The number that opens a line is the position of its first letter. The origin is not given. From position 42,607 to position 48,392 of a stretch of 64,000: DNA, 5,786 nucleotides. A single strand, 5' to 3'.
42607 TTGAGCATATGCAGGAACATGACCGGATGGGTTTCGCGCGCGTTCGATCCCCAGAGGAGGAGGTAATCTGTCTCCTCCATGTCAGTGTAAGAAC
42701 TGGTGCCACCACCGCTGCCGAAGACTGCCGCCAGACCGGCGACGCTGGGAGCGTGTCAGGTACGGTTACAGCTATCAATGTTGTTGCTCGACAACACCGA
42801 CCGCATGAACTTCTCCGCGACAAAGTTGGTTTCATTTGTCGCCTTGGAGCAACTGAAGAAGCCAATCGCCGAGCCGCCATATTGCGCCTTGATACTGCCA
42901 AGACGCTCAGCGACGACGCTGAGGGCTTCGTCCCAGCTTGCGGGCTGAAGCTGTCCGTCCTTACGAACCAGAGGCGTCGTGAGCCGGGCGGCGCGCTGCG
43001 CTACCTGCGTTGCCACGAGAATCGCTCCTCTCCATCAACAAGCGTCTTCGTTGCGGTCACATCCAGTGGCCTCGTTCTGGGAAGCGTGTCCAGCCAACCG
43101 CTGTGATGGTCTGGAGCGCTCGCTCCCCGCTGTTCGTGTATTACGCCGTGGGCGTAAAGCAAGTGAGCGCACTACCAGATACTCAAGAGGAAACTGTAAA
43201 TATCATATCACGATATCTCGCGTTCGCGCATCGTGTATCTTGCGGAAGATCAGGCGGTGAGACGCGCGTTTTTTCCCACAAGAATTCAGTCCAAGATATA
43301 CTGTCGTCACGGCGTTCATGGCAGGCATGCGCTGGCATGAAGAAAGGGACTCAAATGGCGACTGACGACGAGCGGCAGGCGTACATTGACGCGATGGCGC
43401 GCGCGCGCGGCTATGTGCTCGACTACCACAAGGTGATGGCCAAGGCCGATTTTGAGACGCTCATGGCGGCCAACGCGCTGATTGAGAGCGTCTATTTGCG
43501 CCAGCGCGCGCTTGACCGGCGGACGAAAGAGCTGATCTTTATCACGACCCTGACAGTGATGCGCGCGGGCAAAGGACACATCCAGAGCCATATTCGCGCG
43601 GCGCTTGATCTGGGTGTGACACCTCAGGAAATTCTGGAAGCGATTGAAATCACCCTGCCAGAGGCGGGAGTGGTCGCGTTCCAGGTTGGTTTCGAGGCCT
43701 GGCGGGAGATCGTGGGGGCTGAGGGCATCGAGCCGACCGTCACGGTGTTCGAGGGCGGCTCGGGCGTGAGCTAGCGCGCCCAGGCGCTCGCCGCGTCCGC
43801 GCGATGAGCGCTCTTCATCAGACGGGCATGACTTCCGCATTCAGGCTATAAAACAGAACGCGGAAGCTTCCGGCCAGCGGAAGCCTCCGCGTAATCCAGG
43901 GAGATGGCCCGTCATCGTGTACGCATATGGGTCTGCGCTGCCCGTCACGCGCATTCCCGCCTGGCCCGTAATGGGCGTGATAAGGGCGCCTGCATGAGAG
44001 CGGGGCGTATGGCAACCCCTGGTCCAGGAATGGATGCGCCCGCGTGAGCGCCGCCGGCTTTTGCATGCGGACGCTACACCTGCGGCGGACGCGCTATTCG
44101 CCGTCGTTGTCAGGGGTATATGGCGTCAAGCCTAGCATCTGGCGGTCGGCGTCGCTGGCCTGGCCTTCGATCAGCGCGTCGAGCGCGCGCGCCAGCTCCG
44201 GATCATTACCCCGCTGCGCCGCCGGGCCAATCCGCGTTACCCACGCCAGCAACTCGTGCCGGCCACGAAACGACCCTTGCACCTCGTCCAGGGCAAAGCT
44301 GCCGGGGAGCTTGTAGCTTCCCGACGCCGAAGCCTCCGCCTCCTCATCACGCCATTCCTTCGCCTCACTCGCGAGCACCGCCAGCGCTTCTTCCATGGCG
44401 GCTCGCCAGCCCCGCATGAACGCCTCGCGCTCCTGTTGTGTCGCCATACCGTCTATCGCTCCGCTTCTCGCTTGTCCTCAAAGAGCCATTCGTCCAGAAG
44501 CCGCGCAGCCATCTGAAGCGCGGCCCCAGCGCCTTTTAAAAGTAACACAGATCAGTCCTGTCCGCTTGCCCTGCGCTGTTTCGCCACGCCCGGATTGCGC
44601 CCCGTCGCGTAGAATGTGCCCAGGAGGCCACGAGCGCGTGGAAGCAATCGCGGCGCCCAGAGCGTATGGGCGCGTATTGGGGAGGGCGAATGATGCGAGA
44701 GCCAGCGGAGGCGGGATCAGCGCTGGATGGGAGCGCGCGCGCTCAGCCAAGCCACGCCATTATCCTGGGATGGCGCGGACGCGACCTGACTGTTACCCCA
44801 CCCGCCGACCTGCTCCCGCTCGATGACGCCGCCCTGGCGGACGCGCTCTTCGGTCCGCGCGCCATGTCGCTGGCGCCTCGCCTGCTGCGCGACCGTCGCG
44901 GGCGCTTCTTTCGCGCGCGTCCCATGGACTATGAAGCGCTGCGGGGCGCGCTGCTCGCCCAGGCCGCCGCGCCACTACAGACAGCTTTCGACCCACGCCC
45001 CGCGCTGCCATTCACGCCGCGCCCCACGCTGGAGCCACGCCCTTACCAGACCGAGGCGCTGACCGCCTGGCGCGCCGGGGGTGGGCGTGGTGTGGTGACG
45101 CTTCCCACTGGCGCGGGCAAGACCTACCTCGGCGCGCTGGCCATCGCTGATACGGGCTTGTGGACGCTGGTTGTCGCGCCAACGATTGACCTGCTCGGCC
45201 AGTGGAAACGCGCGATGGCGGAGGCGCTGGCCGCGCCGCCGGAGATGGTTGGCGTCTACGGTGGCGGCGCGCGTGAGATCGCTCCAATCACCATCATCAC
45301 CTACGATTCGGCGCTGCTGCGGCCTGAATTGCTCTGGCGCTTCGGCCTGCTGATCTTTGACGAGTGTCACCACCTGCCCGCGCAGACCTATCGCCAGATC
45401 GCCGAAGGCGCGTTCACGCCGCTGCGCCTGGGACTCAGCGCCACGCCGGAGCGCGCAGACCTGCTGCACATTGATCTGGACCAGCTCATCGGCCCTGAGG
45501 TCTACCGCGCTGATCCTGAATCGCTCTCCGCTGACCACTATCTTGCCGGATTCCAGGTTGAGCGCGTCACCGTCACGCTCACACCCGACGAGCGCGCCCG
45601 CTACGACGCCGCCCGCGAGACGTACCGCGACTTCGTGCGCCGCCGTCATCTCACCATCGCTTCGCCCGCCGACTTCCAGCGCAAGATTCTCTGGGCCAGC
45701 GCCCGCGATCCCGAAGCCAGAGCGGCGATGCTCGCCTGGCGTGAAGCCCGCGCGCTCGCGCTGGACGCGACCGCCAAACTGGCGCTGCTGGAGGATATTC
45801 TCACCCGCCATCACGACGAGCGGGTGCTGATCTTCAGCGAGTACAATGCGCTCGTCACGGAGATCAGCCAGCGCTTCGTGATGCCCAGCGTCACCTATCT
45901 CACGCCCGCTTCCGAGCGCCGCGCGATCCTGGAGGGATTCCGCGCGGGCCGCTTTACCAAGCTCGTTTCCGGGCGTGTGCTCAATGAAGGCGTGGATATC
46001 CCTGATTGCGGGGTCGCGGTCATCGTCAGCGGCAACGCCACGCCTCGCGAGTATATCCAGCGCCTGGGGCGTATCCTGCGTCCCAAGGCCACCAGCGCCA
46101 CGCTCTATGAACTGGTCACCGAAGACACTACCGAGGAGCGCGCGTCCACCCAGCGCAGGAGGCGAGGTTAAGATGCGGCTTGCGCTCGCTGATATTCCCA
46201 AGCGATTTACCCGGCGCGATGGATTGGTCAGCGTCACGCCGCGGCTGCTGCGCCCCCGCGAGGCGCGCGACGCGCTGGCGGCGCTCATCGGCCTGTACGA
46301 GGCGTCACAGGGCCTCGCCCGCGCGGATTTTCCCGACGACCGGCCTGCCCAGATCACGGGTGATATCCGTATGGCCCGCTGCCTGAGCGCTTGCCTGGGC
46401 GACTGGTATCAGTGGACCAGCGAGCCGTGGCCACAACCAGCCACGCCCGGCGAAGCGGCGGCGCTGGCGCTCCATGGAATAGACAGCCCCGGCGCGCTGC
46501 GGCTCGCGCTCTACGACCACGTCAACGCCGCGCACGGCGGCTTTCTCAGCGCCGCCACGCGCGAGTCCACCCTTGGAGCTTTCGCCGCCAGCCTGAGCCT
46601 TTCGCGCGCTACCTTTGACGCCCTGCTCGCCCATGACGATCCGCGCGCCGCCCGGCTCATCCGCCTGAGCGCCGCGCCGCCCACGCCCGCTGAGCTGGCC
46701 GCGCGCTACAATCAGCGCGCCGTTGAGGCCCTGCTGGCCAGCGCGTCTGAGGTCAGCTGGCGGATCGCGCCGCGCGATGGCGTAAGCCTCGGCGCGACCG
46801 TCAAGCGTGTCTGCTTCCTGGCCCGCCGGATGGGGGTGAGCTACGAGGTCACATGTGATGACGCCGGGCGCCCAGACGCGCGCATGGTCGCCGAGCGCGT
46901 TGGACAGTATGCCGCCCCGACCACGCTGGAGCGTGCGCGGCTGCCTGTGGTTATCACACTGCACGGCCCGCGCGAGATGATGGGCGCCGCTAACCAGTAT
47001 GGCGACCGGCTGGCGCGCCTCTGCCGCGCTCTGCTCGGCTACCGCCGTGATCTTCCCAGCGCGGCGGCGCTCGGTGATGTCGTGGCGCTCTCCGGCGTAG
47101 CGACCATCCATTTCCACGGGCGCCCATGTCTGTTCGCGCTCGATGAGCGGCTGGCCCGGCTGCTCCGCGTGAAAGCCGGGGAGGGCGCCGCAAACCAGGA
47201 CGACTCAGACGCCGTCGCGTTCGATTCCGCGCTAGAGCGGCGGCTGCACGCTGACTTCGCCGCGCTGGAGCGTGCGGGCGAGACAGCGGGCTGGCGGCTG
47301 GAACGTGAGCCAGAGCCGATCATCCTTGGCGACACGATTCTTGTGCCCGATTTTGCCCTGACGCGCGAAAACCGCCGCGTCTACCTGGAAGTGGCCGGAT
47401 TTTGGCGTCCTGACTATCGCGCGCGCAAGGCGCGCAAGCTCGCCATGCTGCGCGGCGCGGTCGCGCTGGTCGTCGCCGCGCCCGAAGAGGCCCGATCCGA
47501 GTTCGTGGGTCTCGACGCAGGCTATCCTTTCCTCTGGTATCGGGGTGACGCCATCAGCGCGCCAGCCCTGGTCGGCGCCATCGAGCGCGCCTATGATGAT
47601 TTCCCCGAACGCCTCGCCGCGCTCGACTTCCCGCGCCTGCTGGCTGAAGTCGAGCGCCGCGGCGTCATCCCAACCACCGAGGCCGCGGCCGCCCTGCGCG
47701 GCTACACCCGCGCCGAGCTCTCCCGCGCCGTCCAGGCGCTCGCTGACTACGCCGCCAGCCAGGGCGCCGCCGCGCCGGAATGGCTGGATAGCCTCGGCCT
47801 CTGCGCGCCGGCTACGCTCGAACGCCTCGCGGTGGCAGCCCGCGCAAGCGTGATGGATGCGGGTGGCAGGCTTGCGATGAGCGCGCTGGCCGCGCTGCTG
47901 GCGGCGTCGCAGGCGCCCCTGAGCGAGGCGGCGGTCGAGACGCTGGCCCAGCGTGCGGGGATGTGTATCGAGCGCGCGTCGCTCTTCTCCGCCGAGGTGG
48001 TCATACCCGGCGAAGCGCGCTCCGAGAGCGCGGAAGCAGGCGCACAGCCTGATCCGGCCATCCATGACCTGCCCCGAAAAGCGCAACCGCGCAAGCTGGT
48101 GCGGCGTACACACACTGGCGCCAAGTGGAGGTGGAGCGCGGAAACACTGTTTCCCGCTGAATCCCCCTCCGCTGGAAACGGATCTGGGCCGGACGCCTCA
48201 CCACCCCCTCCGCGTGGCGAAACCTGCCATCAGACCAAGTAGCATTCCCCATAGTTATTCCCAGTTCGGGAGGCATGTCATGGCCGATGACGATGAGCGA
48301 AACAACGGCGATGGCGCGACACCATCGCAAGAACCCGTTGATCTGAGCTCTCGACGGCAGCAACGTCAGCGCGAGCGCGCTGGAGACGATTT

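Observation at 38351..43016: Formate dehydrogenase alpha subunit split at the Fe-S/molybdopterin junction and encoded in permuted order around the NuoE/NuoF-like genes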

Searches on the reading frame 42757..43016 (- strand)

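Call 43: search_protein_representatives(protein=window:42757-43016:-)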
Query: 86 residues. Proteins with E-value up to 0.001 (for the whole library): 2360; up to 1e-10: 511; up to 1e-30: 0. The best 150 are listed.
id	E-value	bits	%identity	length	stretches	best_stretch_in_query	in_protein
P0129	1.5e-26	107.8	42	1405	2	9-83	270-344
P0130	4.0e-26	106.4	64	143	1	6-86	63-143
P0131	5.3e-26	106.0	57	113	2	12-73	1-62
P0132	4.0e-25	103.3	65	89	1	9-86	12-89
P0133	2.4e-23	97.6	60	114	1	10-86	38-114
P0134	6.5e-23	96.2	57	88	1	8-86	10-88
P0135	8.4e-23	95.9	56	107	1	2-86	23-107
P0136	2.7e-22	94.3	60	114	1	4-86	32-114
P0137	4.0e-22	93.7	57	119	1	6-86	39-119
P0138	7.3e-22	92.9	56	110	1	6-86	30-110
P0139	7.8e-22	92.8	59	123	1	8-86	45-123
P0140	1.3e-21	92.1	60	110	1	9-86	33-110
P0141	1.7e-21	91.8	59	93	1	5-86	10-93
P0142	1.8e-21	91.7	60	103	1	7-86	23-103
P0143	2.1e-21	91.5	53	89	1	6-86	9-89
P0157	3.3e-19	84.5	51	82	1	7-86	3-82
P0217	8.4e-16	73.7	49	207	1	6-86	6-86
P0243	3.3e-15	71.8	45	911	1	8-85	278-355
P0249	4.0e-15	71.5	51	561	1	10-82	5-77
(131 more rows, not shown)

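Call 51: find_encoding_contigs(protein=P0243, flank=6000, max_places=2)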
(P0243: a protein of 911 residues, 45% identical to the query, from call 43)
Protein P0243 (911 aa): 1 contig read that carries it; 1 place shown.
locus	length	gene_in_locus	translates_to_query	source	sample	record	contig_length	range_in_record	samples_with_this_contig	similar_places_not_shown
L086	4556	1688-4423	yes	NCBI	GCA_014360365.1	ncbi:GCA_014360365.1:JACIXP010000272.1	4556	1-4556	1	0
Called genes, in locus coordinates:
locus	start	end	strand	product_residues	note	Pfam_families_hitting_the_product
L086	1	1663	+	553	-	PF10589:NADH_4Fe-4S, PF14691:Fer4_20, PF00070:Pyr_redox (faint), PF00890:FAD_binding_2 (faint), PF01266:DAO (faint), PF07992:Pyr_redox_2, PF13450:NAD_binding_8, PF13738:Pyr_redox_3 (weak), +2 more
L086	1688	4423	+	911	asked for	PF13510:Fer2_4, PF10588:NADH-G_4Fe-4S_3, PF22117:Fer4_Nqo3 (weak), PF12838:Fer4_7 (weak), PF13183:Fer4_8 (weak), PF04879:Molybdop_Fe4S4, PF00384:Molybdopterin, PF01568:Molydop_binding, +2 more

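Call 64: find_encoding_contigs(protein=P0249, flank=6000, max_places=2)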
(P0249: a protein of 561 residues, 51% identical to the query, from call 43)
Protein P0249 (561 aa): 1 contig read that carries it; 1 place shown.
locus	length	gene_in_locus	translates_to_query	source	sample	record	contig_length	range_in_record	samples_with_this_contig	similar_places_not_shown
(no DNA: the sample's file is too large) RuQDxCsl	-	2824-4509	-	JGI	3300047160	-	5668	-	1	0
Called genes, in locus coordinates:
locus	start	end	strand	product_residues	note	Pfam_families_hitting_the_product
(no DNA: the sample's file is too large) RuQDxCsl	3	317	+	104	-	?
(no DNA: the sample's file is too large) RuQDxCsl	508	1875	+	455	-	PF01512:Complex1_51K, PF22461:SLBB_2, PF10531:SLBB, PF10589:NADH_4Fe-4S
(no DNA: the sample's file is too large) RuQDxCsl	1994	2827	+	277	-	PF00111:Fer2 (weak), PF13510:Fer2_4, PF10588:NADH-G_4Fe-4S_3, PF22117:Fer4_Nqo3, PF04879:Molybdop_Fe4S4 (weak)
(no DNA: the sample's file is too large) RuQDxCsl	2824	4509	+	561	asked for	PF00384:Molybdopterin, PF01568:Molydop_binding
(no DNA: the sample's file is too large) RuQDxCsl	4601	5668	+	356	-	?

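Call 65: find_encoding_contigs(protein=P0157, flank=6000, max_places=2)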
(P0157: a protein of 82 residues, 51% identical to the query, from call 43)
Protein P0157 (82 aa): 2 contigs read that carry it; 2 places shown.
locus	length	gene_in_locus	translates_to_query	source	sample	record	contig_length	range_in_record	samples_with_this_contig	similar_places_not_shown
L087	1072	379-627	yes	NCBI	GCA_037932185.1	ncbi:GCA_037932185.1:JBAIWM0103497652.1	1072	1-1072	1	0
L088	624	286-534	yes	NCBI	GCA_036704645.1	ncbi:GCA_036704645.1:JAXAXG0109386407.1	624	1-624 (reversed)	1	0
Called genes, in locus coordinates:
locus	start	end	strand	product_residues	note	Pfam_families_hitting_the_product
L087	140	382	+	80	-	-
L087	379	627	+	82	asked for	PF00384:Molybdopterin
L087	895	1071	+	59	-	?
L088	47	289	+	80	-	-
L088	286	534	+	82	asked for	PF00384:Molybdopterin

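Call 66: find_encoding_contigs(protein=P0217, flank=6000, max_places=2)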
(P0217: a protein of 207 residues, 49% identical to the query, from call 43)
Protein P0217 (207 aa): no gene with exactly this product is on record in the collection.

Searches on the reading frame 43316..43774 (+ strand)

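Call 47: search_protein_families(library=pfam, proteins=[window:43316-43774:+], max_evalue=0.001)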
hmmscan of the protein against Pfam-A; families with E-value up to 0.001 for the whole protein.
window:43316-43774:+ (152 aa): 1 family
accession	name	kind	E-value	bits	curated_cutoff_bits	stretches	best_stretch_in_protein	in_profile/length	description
PF02627.25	CMD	-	2.4e-11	43.9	23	1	54-131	9-84/84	Carboxymuconolactone decarboxylase family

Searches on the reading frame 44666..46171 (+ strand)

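Call 47: search_protein_families(library=pfam, proteins=[window:44666-46171:+], max_evalue=0.001)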
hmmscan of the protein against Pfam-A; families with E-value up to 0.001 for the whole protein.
window:44666-46171:+ (501 aa): 4 families
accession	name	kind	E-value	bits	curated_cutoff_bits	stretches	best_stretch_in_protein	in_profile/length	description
PF04851.21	ResIII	-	8.4e-25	88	22.5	1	122-263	2-164/164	Type III restriction enzyme, res subunit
PF00271.37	Helicase_C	-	1.7e-16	60.9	23.5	1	371-473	2-109/110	Helicase conserved C-terminal domain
PF16203.11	ERCC3_RAD25_C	-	1.2e-12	48.2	27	1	382-499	58-183/248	ERCC3/RAD25/XPB C-terminal helicase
PF00270.35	DEAD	-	4.6e-12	46.4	26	1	125-262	1-161/167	DEAD/DEAH box helicase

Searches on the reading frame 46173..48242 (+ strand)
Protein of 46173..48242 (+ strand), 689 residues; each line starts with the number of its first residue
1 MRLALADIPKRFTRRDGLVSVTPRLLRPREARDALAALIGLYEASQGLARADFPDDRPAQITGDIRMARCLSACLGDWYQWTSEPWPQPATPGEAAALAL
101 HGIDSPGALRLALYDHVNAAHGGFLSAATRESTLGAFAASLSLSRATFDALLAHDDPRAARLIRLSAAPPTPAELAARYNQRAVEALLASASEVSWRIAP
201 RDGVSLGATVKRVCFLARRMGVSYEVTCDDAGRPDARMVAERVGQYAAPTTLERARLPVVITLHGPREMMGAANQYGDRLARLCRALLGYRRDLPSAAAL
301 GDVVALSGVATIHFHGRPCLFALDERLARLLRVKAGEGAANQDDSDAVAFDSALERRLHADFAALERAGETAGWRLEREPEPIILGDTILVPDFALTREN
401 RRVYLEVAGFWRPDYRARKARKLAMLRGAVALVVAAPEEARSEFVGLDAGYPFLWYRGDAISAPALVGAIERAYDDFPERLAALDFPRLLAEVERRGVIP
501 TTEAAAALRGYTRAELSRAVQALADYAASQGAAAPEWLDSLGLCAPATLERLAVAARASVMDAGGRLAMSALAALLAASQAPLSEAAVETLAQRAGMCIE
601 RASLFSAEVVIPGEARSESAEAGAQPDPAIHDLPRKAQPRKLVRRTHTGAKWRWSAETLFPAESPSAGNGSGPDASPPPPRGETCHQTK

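Call 47: search_protein_families(library=pfam, proteins=[window:46173-48242:+], max_evalue=0.001)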
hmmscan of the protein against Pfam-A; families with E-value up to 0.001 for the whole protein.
window:46173-48242:+ (689 aa): 1 family
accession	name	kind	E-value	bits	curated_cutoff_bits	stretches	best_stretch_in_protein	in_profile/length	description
PF05626.16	DUF790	-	5.7e-36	124.6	28.8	1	106-457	85-375/387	Protein of unknown function (DUF790)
